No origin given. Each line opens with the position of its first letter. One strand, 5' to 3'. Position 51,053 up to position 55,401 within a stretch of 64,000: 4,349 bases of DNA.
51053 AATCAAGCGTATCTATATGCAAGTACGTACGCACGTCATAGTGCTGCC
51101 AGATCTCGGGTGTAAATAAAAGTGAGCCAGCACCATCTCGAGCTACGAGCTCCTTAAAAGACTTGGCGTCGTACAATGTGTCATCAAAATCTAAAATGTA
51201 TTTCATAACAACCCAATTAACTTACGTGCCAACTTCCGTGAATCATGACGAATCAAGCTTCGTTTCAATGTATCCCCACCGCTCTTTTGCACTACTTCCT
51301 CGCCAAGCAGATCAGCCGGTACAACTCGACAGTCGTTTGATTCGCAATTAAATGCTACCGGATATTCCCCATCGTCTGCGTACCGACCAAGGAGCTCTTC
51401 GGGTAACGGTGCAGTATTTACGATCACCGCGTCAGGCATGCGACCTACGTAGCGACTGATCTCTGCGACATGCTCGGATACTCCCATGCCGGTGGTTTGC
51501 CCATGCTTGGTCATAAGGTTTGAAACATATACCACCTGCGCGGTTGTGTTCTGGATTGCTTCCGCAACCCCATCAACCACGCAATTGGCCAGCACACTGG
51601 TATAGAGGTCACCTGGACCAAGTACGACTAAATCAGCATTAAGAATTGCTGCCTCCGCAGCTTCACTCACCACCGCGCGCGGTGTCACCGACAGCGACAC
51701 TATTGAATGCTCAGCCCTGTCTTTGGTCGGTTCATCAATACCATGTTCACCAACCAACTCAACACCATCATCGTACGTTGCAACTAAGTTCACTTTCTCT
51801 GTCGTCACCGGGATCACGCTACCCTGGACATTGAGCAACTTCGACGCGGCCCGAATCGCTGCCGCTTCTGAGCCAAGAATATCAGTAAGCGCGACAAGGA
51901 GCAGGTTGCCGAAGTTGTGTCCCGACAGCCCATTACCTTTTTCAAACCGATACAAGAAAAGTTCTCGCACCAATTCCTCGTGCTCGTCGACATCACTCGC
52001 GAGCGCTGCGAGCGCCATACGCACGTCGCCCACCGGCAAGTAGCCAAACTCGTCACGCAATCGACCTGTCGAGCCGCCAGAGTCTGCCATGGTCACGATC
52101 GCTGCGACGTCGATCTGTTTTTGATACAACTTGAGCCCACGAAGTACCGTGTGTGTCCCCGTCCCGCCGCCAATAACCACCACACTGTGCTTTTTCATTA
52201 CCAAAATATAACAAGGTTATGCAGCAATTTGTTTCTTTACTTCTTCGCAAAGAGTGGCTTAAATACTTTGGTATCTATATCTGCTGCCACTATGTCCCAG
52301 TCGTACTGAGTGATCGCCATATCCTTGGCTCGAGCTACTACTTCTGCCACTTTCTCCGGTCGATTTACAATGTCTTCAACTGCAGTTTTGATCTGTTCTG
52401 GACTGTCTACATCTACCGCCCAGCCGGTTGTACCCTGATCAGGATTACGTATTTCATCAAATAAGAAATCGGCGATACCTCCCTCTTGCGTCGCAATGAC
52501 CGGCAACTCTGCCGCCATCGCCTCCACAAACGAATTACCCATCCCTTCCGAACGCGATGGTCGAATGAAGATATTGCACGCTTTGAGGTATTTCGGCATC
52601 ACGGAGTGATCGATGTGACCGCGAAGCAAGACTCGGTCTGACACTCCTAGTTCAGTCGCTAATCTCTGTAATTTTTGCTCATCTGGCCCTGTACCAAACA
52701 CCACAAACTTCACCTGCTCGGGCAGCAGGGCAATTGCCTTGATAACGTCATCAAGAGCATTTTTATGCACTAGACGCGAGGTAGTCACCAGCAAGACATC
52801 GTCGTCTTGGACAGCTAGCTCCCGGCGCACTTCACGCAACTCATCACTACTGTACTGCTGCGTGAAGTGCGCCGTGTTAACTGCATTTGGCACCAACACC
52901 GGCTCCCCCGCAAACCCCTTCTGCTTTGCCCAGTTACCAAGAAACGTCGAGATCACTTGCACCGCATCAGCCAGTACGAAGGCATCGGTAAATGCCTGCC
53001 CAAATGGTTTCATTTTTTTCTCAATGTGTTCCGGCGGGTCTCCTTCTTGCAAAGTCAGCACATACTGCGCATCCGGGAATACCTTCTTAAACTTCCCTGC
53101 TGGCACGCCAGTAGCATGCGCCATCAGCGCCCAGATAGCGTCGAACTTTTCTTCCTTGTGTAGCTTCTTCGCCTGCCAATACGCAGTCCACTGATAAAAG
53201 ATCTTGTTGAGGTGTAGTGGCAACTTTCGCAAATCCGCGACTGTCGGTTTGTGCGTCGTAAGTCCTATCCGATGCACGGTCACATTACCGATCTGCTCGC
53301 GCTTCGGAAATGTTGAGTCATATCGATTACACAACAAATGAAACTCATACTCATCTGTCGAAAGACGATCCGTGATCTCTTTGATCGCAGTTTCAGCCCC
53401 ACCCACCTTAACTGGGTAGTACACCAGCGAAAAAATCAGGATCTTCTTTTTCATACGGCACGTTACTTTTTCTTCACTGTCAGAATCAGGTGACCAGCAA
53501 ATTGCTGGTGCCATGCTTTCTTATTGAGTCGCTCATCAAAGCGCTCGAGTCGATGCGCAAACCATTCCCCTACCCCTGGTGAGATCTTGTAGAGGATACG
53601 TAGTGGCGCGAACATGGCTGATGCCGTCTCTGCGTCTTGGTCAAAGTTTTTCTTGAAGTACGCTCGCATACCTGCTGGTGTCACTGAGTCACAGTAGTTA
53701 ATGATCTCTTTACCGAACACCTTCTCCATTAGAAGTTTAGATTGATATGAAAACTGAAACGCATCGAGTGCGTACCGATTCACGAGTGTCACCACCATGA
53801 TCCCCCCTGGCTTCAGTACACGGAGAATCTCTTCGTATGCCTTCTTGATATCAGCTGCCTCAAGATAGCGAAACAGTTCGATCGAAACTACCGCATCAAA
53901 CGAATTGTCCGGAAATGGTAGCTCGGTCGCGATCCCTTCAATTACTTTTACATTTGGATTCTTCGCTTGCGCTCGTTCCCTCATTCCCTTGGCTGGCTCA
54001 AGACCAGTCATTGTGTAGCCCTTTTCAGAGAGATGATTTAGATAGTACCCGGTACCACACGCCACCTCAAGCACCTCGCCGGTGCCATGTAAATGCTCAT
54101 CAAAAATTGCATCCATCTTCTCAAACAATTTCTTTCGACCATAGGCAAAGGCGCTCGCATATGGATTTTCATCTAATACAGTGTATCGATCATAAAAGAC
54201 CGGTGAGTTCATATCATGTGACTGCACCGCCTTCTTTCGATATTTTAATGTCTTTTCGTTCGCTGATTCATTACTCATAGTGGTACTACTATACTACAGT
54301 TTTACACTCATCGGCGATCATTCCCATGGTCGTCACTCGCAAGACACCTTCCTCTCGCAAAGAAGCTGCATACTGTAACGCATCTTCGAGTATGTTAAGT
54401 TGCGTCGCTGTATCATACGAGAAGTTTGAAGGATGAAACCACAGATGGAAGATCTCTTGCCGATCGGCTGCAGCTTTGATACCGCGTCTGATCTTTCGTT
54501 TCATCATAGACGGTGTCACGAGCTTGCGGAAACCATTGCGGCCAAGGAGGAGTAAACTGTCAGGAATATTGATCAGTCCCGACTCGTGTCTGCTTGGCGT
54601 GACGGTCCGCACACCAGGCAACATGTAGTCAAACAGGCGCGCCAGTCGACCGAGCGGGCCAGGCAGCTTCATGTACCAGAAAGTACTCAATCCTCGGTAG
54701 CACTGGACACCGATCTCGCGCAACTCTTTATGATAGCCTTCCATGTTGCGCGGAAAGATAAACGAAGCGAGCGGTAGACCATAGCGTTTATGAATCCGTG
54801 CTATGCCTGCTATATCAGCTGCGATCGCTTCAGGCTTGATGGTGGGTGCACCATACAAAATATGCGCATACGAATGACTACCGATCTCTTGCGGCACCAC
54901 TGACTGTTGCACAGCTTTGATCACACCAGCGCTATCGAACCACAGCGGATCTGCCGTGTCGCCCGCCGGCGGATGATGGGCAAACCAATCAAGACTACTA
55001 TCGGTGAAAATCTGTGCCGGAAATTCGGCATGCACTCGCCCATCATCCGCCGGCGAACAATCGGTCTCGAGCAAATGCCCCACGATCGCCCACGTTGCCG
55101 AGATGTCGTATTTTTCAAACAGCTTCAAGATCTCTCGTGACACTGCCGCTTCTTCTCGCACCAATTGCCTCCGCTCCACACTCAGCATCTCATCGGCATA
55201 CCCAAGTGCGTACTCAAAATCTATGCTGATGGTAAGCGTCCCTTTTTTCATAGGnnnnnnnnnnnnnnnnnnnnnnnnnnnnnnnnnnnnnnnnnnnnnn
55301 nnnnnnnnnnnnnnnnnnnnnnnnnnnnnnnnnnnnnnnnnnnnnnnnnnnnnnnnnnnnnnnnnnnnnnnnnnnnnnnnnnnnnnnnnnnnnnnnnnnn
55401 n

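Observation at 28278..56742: ~28-kb glycan locus with 9 glycosyltransferases and 7 methyltransferases around a Gmd / C-methyltransferase / cupin-isomerase / SDR core: predicted heavily methylated branched 6-deoxyhexose glycan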

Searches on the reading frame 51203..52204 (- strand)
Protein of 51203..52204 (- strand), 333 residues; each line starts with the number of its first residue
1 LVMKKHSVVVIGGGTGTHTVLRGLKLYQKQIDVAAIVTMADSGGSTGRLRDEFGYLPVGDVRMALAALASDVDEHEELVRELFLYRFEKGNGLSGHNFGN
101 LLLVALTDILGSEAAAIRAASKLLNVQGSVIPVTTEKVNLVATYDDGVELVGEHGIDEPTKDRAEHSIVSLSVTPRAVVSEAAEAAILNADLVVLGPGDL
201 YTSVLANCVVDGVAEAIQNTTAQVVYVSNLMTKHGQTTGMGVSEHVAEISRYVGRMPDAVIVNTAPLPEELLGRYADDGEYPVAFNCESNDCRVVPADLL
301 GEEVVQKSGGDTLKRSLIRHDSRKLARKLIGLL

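Call 5: search_protein_families(library=pfam, proteins=[window:51203-52204:-], max_evalue=0.001)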
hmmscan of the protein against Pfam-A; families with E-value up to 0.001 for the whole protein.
window:51203-52204:- (333 aa): 1 family
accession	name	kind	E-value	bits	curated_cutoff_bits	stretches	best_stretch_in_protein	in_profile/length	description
PF01933.23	CofD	-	1.3e-86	290.9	30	1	8-299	1-289/290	2-phospho-L-lactate transferase CofD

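Call 54: search_protein_families(library=ncbifam, proteins=[window:51203-52204:-], max_evalue=0.00001)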
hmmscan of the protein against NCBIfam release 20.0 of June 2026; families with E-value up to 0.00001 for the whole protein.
window:51203-52204:- (333 aa): 3 families
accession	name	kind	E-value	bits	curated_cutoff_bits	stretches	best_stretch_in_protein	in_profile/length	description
TIGR01826.1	CofD_related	subfamily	4.6e-88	295.6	196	1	8-332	1-308/310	uridine diphosphate-N-acetylglucosamine-binding protein YvcK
TIGR04357.1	CofD_rel_GAK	hypoth_equivalog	1.2e-32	113.7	340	2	97-256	137-304/368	GAK system CofD-like protein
TIGR01819.1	F420_cofD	equivalog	1.9e-08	33.7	257.45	1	116-233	113-230/301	2-phospho-L-lactate transferase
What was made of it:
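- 51203..52204 (-): YvcK/CofD-related UDP-GlcNAc-binding protein. A housekeeping anchor inside the region. TIGR01826 296 bits against a cut-off of 196 (call 54).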

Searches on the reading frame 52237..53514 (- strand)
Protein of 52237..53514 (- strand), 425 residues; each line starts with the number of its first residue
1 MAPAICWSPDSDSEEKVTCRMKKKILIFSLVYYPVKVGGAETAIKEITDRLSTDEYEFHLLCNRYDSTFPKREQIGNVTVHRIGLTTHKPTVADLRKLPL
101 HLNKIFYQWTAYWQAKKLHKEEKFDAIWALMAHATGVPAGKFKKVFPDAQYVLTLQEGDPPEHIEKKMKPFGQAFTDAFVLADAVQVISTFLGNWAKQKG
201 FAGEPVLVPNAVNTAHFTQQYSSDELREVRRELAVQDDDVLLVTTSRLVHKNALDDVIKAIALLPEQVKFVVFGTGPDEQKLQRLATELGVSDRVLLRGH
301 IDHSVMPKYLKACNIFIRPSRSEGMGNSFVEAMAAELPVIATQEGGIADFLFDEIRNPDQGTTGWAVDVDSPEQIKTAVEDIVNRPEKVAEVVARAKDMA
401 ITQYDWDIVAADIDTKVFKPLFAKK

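Call 5: search_protein_families(library=pfam, proteins=[window:52237-53514:-], max_evalue=0.001)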
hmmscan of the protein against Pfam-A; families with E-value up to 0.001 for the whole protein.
window:52237-53514:- (425 aa): 6 families
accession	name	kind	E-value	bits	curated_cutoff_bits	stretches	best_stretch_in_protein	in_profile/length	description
PF00534.26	Glycos_transf_1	-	1.8e-32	112.6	26.4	1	228-398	4-171/172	Glycosyl transferases group 1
PF13692.12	Glyco_trans_1_4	-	4.1e-27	95.6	27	1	242-383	4-140/142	Glycosyl transferases group 1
PF20706.3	GT4-conflict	-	2.7e-11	43.5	26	1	265-411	230-383/385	Family 4 Glycosyltransferase in conflict systems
PF13439.12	Glyco_transf_4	-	2.9e-10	40.9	28.5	1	37-215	1-169/170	Glycosyltransferase Family 4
PF13579.12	Glyco_trans_4_4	-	4.1e-08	34.2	29.7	1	38-210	1-157/158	Glycosyl transferase 4-like domain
PF13524.12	Glyco_trans_1_2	-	2.3e-07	31.3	25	1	259-413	7-142/144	Glycosyl transferase-like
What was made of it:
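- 52237..53514 (-): GT4 glycosyltransferase. The annotated start probably lies about 20 codons too far upstream. Pfam (call 5).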

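Call 54: search_protein_families(library=ncbifam, proteins=[window:52237-53514:-], max_evalue=0.00001)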
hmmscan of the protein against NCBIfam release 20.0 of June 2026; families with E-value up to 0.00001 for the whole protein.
window:52237-53514:- (425 aa): 36 families (the best 25 are shown)
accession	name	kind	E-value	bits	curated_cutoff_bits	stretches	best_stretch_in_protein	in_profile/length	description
NF047684.1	TeichurnBiosyTuaC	equivalog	2.3e-29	102.5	550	1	123-408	108-377/391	teichuronic acid biosynthesis protein TuaC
TIGR03088.1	stp2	hypoth_equivalog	4.7e-24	85.1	409.05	1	207-411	164-364/374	TIGR03088 family PEP-CTERM/XrtA system glycosyltransferase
TIGR03999.1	thiol_BshA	equivalog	1.6e-23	83.2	273.7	1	178-406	141-359/375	N-acetyl-alpha-D-glucosaminyl L-malate synthase BshA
NF041876.1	EPS_EpsE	equivalog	2.7e-21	76.3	400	1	233-411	208-387/389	exopolysaccharide biosynthesis GT4 family glycosyltransferase EpsE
TIGR04063.1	stp3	hypoth_equivalog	1.3e-20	73.7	442.05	1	177-411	153-386/397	TIGR04063 family PEP-CTERM/XrtA system glycosyltransferase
NF050063.1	ProtGlycPglJ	equivalog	5.3e-17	62.1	500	1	230-410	186-356/363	N-acetylgalactosamine-N,N'-diacetylbacillosaminyl-diphospho-undecaprenol 4-alpha-N-acetylgalactosaminyltransferase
NF049988.1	MGlcDAGSynMgs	equivalog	7.1e-17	61.8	400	1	202-348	175-325/398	alpha-monoglucosyldiacylglycerol synthase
NF038295.1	EPS_HpsP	equivalog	1.6e-16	60.4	550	1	188-413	161-380/388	hormogonium polysaccharide biosynthesis glycosyltransferase HpsP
TIGR04047.1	MSMEG_0565_glyc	hypoth_equivalog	1.9e-16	60.1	259.85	1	177-411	134-365/373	MSMEG_0565 family glycosyltransferase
TIGR03449.1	mycothiol_MshA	equivalog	7.1e-16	58.1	462.5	1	219-413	200-396/406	D-inositol-3-phosphate glycosyltransferase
TIGR02149.1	glgA_Coryne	subfamily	2.1e-14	53.4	302.4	1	207-411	173-381/391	glycogen synthase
NF038298.1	EPS_HpsO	equivalog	3.5e-14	52.4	575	1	197-410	162-377/388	hormogonium polysaccharide biosynthesis glycosyltransferase HpsO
TIGR02095.1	glgA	subfamily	3.6e-14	52.3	328.45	1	231-400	286-456/477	glycogen/starch synthase, ADP-glucose type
NF053787.1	GlcN_PG_synth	equivalog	4.7e-13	48.7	480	1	211-413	172-352/361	N-acetylglucosaminyl phosphatidylglycerol synthase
NF012028.0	PRK15484.1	subfamily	5.3e-13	48.8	618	1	185-416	143-374/380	lipopolysaccharide N-acetylglucosaminyltransferase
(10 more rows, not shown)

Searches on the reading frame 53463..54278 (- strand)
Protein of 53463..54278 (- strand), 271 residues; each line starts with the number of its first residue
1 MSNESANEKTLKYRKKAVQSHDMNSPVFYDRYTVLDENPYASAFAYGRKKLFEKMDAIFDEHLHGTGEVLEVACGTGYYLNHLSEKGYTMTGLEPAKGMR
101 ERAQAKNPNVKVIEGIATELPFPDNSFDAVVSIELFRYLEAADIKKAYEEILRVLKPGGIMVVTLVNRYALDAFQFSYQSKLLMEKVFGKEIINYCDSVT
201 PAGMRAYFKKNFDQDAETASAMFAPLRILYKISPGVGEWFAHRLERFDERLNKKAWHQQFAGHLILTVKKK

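Call 5: search_protein_families(library=pfam, proteins=[window:53463-54278:-], max_evalue=0.001)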
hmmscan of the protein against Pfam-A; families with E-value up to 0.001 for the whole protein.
window:53463-54278:- (271 aa): 8 families
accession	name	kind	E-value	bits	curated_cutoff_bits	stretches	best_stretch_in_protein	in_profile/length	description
PF08241.18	Methyltransf_11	-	5.8e-25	88.2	21.2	1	70-163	1-95/95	Methyltransferase domain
PF13649.12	Methyltransf_25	-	4.2e-24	85.5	27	1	69-159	1-97/97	Methyltransferase domain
PF13847.12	Methyltransf_31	-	1.5e-14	54.3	27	1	66-170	4-114/145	Methyltransferase domain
PF13489.12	Methyltransf_23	-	2.2e-14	54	27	1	49-169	7-122/164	Methyltransferase domain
PF08242.18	Methyltransf_12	-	9.5e-14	52.4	30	1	70-160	1-97/98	Methyltransferase domain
PF01209.24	Ubie_methyltran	-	9.6e-13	48.5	20.1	1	58-181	41-169/233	ubiE/COQ5 methyltransferase family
PF02353.26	CMAS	-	1.7e-05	24.7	27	1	53-189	49-191/273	Mycolic acid cyclopropane synthetase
PF07021.18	MetW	-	0.00019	21.5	21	1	64-154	12-101/193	Methionine biosynthesis protein MetW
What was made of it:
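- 53463..54278 (-): Class I methyltransferase (Methyltransf_11), conserved block. Call 5.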

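Call 54: search_protein_families(library=ncbifam, proteins=[window:53463-54278:-], max_evalue=0.00001)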
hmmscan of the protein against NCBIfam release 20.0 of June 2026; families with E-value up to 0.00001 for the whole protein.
window:53463-54278:- (271 aa): 27 families (the best 25 are shown)
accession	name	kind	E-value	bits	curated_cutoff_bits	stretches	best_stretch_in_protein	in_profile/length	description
NF001241.0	PRK00216.1-2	equivalog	8.9e-17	61.5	327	1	63-183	49-167/231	demethylmenaquinone methyltransferase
NF045667.1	MTase_DVU1556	equivalog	1.5e-16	60.5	155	1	66-164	23-120/213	DVU_1556 family methyltransferase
TIGR01934.1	MenG_MenH_UbiE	subfamily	7.2e-15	54.9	158.35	1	66-168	40-146/223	ubiquinone/menaquinone biosynthesis methyltransferase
NF045825.1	FAmtase_mtf2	equivalog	2.4e-13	49.9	400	1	63-166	57-161/248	fatty-acid O-methyltransferase Mtf2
NF043040.1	corrin_prot_MT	hypoth_equivalog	3.8e-13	49.4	180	1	58-163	34-147/216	corrinoid protein-associated methyltransferase CpaM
NF001244.0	PRK00216.1-5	equivalog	3.8e-13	49.3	216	1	61-166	50-156/236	bifunctional demethylmenaquinone methyltransferase/2-methoxy-6-polyprenyl-1,4-benzoquinol methylase UbiE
TIGR02072.1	BioC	equivalog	4.1e-13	49.7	184.95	1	58-172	26-141/244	malonyl-ACP O-methyltransferase BioC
NF045823.1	PthPhpthDimycoMt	equivalog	1.3e-12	47.5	300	1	68-165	69-168/256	phthiotriol/phenolphthiotriol dimycocerosates methyltransferase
NF001243.0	PRK00216.1-4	equivalog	1.2e-11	44.5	235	1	62-190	44-179/237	demethylmenaquinone methyltransferase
TIGR02752.1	MenG_heptapren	equivalog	8.8e-11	41.8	419.85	1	64-190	44-177/231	demethylmenaquinone methyltransferase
NF047649.1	MTase_UXPK_star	exception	2.2e-10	40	460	1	63-164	75-182/283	methyltransferase/UXPK-star double selenoprotein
NF041537.1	ArsM_AhpD_UU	exception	6.2e-10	38.4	510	1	68-164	79-181/345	arsenite methyltransferase/AhpD domain selenoprotein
NF045649.1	2X_seleno_MduS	exception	8.4e-10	38.1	380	1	65-166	41-150/338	methyltransferase domain-containing selenoprotein MduS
TIGR01983.1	UbiG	equivalog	9.2e-10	38.2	102.95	1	66-230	50-217/228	bifunctional 2-polyprenyl-6-hydroxyphenol methylase/3-demethylubiquinol 3-O-methyltransferase UbiG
NF007610.0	PRK10258.1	equivalog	1.4e-09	37.7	342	1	67-179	44-154/251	malonyl-ACP O-methyltransferase BioC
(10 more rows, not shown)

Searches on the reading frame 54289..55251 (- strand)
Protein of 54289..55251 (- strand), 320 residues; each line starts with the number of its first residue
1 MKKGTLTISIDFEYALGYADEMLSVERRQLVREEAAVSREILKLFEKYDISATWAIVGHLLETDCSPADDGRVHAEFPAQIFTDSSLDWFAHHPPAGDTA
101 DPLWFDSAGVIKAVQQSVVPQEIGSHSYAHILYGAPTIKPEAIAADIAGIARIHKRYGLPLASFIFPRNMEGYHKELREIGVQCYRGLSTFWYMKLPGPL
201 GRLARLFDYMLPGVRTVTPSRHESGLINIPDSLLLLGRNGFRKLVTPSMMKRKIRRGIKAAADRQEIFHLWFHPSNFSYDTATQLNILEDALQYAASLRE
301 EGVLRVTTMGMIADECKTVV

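Call 5: search_protein_families(library=pfam, proteins=[window:54289-55251:-], max_evalue=0.001)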
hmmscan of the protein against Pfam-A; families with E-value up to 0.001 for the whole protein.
window:54289-55251:- (320 aa): 1 family
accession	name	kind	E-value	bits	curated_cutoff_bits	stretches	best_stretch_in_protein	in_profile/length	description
PF01522.26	Polysacc_deac_1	-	0.00024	21.5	23.1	0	37-148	20-84/124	Polysaccharide deacetylase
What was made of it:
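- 54289..55251 (-): CE4-like putative deacetylase (weak assignment). Polysacc_deac_1 E 2.4e-4, below cut-off (call 5).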

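Call 7: search_protein_families(library=pfam, proteins=[window:54289-55251:-], max_evalue=1)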
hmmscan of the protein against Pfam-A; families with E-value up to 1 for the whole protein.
window:54289-55251:- (320 aa): 2 families
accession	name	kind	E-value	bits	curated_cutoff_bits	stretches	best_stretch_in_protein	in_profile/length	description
PF01522.26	Polysacc_deac_1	-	0.00024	21.5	23.1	1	37-148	20-84/124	Polysaccharide deacetylase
PF14404.11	Strep_pep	-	0.24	12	25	1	276-291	20-35/63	Ribosomally synthesized peptide in Streptomyces species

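Call 9: search_protein_families(library=ncbifam, proteins=[window:54289-55251:-], max_evalue=0.001)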
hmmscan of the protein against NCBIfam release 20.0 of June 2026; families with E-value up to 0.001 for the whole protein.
window:54289-55251:- (320 aa): 0 families

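Call 26: search_solved_structures(query=window:54289-55251:-, max_evalue=1)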
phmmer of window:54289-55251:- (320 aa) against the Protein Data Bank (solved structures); distinct sequences matched with E-value up to 1: 5.
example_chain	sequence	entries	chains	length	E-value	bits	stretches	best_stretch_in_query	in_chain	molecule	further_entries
3qbu_A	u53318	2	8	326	0.049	16.1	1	30-63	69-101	Putative uncharacterized protein | peptidoglycan deacetylase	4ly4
9dun_A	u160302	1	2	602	0.12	14.9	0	161-213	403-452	Polynucleotide 5'-hydroxyl-kinase NOL9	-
10rn_B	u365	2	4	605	0.12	14.8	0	161-213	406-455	Polynucleotide 5'-hydroxyl-kinase NOL9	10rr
26lk_C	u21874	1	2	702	0.18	14.2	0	161-213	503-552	Polynucleotide 5'-hydroxyl-kinase NOL9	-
2c71_A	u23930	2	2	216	0.87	12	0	120-181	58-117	GLYCOSIDE HYDROLASE, FAMILY 11:CLOSTRIDIUM CELLULOSOME ENZYME, DOCKERIN TYPE I:POLYSACCHAR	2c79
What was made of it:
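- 54289..55251 (-): PDB peptidoglycan deacetylase E 0.049 (call 26).
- Tried and rejected: Only marginal hits for 54289 (call 26).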
